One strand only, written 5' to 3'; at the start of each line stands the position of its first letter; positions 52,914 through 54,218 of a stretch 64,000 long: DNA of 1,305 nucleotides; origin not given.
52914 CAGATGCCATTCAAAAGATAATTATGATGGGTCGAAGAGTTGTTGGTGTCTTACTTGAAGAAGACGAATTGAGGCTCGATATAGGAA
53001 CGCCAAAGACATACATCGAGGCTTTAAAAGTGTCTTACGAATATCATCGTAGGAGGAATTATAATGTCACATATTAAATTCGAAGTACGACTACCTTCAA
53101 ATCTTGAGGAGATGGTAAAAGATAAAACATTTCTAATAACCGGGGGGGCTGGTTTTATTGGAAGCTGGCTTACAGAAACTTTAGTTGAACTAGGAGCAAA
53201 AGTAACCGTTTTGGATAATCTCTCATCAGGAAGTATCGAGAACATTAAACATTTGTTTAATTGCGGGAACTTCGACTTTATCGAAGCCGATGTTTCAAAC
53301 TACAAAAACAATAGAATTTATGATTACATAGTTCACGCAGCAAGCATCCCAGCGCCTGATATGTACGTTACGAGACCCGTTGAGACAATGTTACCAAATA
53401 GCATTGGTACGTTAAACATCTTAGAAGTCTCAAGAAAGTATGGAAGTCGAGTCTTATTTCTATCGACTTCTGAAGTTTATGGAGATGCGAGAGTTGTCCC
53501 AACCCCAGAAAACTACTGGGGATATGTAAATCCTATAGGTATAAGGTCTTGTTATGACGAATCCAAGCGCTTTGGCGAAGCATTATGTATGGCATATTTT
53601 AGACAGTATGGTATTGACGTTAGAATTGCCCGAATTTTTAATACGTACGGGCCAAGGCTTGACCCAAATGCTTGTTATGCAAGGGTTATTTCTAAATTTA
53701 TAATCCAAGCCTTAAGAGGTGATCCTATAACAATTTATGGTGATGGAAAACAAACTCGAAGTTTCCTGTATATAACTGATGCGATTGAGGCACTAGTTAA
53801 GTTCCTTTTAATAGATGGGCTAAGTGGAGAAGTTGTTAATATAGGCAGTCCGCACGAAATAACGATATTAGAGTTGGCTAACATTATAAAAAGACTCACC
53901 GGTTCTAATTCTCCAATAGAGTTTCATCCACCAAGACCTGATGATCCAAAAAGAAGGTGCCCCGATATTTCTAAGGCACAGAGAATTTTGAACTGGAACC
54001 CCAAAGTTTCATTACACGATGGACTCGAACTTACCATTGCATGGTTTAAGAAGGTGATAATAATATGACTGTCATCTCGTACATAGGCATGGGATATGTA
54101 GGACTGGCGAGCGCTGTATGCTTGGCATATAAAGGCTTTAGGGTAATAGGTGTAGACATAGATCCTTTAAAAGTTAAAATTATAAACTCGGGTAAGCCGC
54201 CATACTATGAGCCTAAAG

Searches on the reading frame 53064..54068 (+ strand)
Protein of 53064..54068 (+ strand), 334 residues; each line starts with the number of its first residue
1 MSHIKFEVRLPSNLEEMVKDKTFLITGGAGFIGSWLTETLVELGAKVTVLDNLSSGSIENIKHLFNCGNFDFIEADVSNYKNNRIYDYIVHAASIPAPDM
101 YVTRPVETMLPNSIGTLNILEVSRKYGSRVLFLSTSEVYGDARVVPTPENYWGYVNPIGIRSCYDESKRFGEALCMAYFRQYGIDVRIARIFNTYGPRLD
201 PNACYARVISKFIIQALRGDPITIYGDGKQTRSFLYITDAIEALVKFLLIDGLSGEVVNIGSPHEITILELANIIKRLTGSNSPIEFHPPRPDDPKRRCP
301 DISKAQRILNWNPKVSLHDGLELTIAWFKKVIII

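Call 54: search_protein_families(library=pfam, proteins=[window:53064-54068:+], max_evalue=0.0001)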
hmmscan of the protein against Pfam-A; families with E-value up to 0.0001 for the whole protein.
window:53064-54068:+ (334 aa): 7 families
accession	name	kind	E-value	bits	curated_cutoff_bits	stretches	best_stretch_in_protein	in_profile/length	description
PF01370.27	Epimerase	-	1e-53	182.6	20.9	1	24-261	2-240/240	NAD dependent epimerase/dehydratase family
PF16363.11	GDP_Man_Dehyd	-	3.5e-53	181.6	27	1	24-322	1-330/332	GDP-mannose 4,6 dehydratase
PF01073.25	3Beta_HSD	-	2.7e-10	40.2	22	1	24-177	1-159/280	3-beta hydroxysteroid dehydrogenase/isomerase family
PF02719.21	Polysacc_synt_2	-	2.4e-09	37.2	20.2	1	24-282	2-250/293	Polysaccharide biosynthesis protein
PF04321.23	RmlD_sub_bind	-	8.1e-08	32.1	27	1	23-196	3-156/287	RmlD substrate binding domain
PF07993.18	NAD_binding_4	-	8e-06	25.6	20.1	0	105-193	105-206/258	Male sterility protein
PF00106.31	adh_short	-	4.1e-05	23.6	26.6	0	21-82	1-63/195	short chain dehydrogenase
